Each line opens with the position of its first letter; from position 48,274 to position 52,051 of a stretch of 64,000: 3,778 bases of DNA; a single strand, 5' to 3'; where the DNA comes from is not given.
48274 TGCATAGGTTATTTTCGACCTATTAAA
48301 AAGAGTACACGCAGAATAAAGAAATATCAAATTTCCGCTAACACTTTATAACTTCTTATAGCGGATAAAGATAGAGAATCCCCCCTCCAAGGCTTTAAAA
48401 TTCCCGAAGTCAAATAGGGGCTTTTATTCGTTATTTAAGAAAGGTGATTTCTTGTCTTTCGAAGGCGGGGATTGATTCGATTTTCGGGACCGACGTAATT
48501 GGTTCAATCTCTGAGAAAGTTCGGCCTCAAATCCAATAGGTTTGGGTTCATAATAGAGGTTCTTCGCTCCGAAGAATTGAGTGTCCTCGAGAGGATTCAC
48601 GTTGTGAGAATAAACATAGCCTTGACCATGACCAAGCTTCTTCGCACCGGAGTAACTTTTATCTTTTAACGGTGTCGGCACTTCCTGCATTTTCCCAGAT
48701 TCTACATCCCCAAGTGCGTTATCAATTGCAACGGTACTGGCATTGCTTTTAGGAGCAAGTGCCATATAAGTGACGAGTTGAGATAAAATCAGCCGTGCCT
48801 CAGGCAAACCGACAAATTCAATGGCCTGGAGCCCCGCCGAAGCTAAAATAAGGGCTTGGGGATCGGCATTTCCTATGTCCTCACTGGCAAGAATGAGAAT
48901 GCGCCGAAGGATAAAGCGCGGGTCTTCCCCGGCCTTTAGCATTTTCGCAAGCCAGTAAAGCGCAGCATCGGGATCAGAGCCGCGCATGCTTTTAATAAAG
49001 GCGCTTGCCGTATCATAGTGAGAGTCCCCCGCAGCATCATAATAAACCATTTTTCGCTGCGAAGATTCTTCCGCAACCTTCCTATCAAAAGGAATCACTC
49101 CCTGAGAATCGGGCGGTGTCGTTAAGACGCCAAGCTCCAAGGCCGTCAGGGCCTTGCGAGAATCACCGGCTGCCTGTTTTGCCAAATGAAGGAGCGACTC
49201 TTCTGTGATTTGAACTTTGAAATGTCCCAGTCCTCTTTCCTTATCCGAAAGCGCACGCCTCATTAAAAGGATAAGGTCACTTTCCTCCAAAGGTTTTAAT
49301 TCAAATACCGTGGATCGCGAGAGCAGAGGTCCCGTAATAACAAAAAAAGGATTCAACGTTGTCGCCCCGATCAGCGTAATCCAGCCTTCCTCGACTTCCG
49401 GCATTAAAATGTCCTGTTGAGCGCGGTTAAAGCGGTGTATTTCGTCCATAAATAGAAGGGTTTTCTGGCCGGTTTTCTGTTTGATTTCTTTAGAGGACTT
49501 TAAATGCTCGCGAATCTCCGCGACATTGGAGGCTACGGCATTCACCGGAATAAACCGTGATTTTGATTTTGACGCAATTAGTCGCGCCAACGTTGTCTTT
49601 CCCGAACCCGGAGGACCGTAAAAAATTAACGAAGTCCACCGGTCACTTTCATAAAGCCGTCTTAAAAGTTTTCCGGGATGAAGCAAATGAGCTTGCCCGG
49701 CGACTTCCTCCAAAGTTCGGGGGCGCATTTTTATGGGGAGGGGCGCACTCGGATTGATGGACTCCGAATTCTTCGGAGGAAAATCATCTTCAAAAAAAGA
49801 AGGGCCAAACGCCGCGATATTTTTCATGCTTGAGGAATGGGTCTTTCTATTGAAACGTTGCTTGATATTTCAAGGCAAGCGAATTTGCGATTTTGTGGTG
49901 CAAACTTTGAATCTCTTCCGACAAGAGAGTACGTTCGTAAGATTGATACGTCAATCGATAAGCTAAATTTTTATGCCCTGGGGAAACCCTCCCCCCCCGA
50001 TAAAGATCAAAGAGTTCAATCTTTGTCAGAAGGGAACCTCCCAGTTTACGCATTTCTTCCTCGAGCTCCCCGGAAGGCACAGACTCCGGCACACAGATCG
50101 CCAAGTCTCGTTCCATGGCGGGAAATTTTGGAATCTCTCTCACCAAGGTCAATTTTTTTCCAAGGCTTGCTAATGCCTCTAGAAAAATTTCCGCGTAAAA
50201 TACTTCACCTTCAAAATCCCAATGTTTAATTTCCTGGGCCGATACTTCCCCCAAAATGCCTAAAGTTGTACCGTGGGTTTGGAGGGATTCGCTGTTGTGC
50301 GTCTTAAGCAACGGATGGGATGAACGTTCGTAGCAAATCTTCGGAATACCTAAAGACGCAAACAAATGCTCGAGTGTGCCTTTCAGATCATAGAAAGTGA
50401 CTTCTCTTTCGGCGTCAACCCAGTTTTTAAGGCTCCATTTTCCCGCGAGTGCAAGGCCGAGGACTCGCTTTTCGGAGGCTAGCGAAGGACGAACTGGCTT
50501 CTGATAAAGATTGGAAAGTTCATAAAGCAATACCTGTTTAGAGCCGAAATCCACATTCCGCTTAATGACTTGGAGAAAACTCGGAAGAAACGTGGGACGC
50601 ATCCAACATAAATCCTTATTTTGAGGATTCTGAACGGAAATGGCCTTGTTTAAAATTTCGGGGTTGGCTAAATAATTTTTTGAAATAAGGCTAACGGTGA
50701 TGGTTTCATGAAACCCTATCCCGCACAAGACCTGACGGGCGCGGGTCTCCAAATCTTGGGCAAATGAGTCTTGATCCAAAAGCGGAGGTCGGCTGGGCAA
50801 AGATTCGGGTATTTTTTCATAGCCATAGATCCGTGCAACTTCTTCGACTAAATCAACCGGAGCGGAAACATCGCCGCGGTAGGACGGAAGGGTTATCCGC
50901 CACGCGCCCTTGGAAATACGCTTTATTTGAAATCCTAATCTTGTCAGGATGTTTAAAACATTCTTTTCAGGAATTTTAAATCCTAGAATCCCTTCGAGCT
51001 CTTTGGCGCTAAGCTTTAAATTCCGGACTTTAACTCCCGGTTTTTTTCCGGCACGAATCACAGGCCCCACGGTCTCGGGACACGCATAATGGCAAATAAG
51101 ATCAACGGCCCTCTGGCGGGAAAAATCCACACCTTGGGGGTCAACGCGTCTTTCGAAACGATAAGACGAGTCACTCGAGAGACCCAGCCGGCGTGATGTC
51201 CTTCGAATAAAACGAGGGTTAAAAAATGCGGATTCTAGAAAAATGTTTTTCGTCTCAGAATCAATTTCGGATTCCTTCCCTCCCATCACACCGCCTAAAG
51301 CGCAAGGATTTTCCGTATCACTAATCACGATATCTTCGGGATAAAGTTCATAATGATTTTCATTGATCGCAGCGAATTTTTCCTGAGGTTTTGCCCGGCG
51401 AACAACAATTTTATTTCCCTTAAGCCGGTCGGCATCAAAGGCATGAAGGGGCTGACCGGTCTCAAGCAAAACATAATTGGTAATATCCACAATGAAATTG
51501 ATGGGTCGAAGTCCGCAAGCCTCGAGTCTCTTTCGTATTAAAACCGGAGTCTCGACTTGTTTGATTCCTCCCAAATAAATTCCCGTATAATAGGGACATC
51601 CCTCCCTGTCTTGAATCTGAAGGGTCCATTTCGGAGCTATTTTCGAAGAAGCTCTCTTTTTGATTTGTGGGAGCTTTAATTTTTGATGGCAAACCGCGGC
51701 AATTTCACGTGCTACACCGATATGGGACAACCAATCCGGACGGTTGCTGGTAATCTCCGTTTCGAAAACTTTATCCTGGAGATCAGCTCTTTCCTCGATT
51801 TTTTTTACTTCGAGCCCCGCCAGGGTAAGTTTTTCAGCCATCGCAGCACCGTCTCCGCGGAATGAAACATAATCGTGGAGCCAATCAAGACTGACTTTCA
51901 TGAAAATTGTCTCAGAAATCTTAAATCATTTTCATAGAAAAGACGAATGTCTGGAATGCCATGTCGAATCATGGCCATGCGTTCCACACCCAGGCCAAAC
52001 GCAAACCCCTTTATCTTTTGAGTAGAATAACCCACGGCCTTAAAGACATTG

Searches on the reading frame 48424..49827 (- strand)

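Call 82: search_protein_families(library=pfam, proteins=[window:48424-49827:-], max_evalue=0.00001)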
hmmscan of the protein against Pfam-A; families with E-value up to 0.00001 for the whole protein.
window:48424-49827:- (467 aa): 6 families
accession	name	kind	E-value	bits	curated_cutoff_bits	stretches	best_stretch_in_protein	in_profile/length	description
PF12002.13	MgsA_C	-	4.6e-59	199.5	27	1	283-444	1-166/167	MgsA AAA+ ATPase C terminal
PF16193.11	AAA_assoc_2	-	1.6e-23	83.1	34.3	1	203-282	3-81/81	AAA C-terminal domain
PF00004.35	AAA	-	1.5e-13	51.7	21.2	1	67-174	1-125/131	ATPase family associated with various cellular activities (AAA)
PF05496.18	RuvB_N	-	4.1e-12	46.6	27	1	34-152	1-115/159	Holliday junction DNA helicase RuvB P-loop domain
PF13173.12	AAA_14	-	5.3e-07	30.1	27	1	67-140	5-81/129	AAA domain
PF00158.32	Sigma54_activat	-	5.3e-06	26.7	20.2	0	62-158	22-130/168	Sigma-54 interaction domain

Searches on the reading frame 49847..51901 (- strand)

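Call 82: search_protein_families(library=pfam, proteins=[window:49847-51901:-], max_evalue=0.00001)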
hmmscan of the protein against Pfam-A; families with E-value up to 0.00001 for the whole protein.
window:49847-51901:- (684 aa): 4 families
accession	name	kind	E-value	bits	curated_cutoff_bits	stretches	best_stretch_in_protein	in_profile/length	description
PF03483.22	B3_4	-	1.3e-65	220.7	29.3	1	102-273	2-173/174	B3/4 domain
PF17759.6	tRNA_synthFbeta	-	2.7e-44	151.6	22.4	1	364-573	1-213/214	Phenylalanyl tRNA synthetase beta chain CLM domain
PF03147.19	FDX-ACB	-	1.3e-25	90.1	31.1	1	591-682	1-92/94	Ferredoxin-fold anticodon binding domain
PF03484.21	B5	-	1.3e-22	80.2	28.6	1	296-361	2-67/67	tRNA synthetase B5 domain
